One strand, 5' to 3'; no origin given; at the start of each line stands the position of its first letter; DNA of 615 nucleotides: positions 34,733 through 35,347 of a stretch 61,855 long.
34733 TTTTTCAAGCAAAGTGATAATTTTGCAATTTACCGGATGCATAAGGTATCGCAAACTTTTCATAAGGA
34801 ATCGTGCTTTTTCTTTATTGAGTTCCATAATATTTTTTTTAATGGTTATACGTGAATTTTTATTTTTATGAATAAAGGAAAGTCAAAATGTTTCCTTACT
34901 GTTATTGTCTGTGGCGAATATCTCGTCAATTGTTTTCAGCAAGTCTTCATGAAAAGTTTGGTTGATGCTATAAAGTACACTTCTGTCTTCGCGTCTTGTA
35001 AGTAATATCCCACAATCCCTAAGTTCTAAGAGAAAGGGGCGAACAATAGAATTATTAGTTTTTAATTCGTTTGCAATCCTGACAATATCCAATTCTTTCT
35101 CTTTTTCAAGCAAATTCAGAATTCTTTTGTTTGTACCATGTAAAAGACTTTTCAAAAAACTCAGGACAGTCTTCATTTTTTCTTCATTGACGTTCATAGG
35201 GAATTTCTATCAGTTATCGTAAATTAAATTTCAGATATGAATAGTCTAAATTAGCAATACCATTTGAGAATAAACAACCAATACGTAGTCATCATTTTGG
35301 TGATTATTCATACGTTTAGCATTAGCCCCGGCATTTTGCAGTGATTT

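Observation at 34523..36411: Five tandem, co-oriented ArsR-like winged-helix genes arranged C-B-A-B-A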

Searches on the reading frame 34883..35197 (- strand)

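Call 3: search_protein_families(library=pfam, proteins=[window:34883-35197:-], max_evalue=1)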
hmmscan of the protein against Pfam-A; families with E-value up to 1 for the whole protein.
window:34883-35197:- (104 aa): 6 families
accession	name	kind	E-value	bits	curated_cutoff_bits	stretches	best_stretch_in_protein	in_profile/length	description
PF01022.26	HTH_5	-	0.0012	19.1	22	1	25-64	6-44/47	Bacterial regulatory protein, arsR family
PF22979.2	HTH_69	-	0.012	15.9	27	1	23-65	12-56/69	Winged helix-turn-helix domain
PF25212.1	HVO_A0114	-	0.015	15.5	27.6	1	15-73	16-74/84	HVO_A0114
PF05331.17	DUF742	-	0.16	12.3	27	1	22-71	44-91/114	Protein of unknown function (DUF742)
PF14327.11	CSTF2_hinge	-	0.21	12.5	27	1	2-36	24-58/81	Hinge domain of cleavage stimulation factor subunit 2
PF23526.1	AprA_N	-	0.23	12.1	27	1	22-49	22-49/67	AprA N-terminal domain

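Call 4: search_protein_families(library=ncbifam, proteins=[window:34883-35197:-], max_evalue=1)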
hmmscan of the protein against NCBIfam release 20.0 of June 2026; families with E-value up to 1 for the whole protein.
window:34883-35197:- (104 aa): 15 families
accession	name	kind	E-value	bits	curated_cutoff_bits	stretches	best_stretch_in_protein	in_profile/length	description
NF033788.1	HTH_metalloreg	subfamily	2.1e-08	33.9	55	1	13-85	3-75/77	metalloregulator ArsR/SmtB family transcription factor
NF033789.1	repress_SdpR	subfamily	3.5e-07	30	100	1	15-90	2-76/79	autorepressor SdpR family transcription factor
NF047906.1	CdPbTransRegCmtR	equivalog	1.1e-05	25.3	150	1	6-99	6-99/104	Cd(II)/Pb(II)-sensing metalloregulatory transcriptional regulator CmtR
NF052532.1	TransRegPagRBaca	equivalog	3.3e-05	23.9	170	1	3-91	9-96/99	transcriptional repressor PagR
NF040642.1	sulf_sens_BigR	equivalog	3.4e-05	23.8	155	1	6-96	5-94/95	sulfite-sensing transcriptional repressor BigR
NF007528.0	PRK10141.1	subfamily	0.00011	22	97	1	10-97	5-92/117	metalloregulator ArsR/SmtB family transcription factor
NF040947.1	trans_reg_LysM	equivalog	0.0023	17.7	180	1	22-65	4-47/136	HTH-type transcriptional regulator LysM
NF045707.1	Dbac_1936_reg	equivalog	0.0026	17.8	115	1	6-93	2-88/99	ArsR/SmtB-type metalloregulator TsoR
NF053606.1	Sta1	subfamily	0.0065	16.6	80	1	7-72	7-71/100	Sta1 family transcriptional regulator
NF053609.1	Sul12a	equivalog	0.011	15.9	150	1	25-91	9-75/103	Sul12a family chromatin-organizing protein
NF040939.2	trans_reg_lrs14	equivalog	0.011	15.7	90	1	5-71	6-72/103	Lrs14 family HTH-type transcriptional regulator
TIGR01799.1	CM_T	equivalog_domain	0.059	13.5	95.9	1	14-89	3-73/83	chorismate mutase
NF041413.1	ArsR_Rv2640c_fam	equivalog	0.06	13.7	155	1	14-90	35-113/118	Rv2640c family ArsR-like transcriptional regulator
TIGR01884.1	cas_HTH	subfamily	0.061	12.7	60.2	1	16-79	137-199/202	CRISPR-associated CARF protein Csa3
NF041395.1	TranRegLrpA1_Halo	equivalog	0.099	12.6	250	1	21-66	5-50/142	HTH-type transcriptional regulator LrpA1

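Call 35: search_protein_families(library=padloc, proteins=[window:34883-35197:-], max_evalue=0.1)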
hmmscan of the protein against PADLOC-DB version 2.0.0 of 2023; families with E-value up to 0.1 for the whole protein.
window:34883-35197:- (104 aa): 9 families
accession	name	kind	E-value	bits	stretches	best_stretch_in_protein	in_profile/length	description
PDLC01438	Csa3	-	3.1e-06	25.4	1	3-97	130-220/305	"CAS-I,CAS-II,CAS-III,CAS-IV,CAS-V,CAS-VI; associated_signaling"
PDLC01720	Csa3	-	1.9e-05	23.2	1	3-79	7-89/118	Csa3_1_CAS-I-II-III-IV-V-VI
PDLC01434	CasR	-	0.00017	19.5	1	18-78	125-182/191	"CAS-I,CAS-II,CAS-III,CAS-IV,CAS-V,CAS-VI; associated_signaling"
PDLC01850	CARF3--CARF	-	0.00018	19.5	1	12-74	136-198/209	-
PDLC04368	PDC-M05A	-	0.00052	17.9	1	13-85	5-81/201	-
PDLC01268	CasR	-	0.00078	17.4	1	19-77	122-175/179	"CAS-I,CAS-II,CAS-III,CAS-IV,CAS-V,CAS-VI; associated_signaling"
PDLC01849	CARF3--CARF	-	0.0078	13.9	1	4-66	120-182/197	-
PDLC01852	CARF3--CARF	-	0.0089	14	1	14-73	136-195/208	-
PDLC01866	CARF3--CARF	-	0.023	12.7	1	19-73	137-191/207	-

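Call 36: search_protein_families(library=phrogs, proteins=[window:34883-35197:-], max_evalue=0.01)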
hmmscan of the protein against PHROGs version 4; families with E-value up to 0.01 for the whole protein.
window:34883-35197:- (104 aa): 3 families
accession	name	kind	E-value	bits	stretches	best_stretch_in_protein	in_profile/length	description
phrog_20880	-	unknown function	0.00024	22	1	55-100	59-104/110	-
phrog_5996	-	unknown function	0.0018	19.4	1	20-60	29-70/93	-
phrog_12817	-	transcription regulation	0.0036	18.2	1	10-77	63-131/151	transcriptional regulator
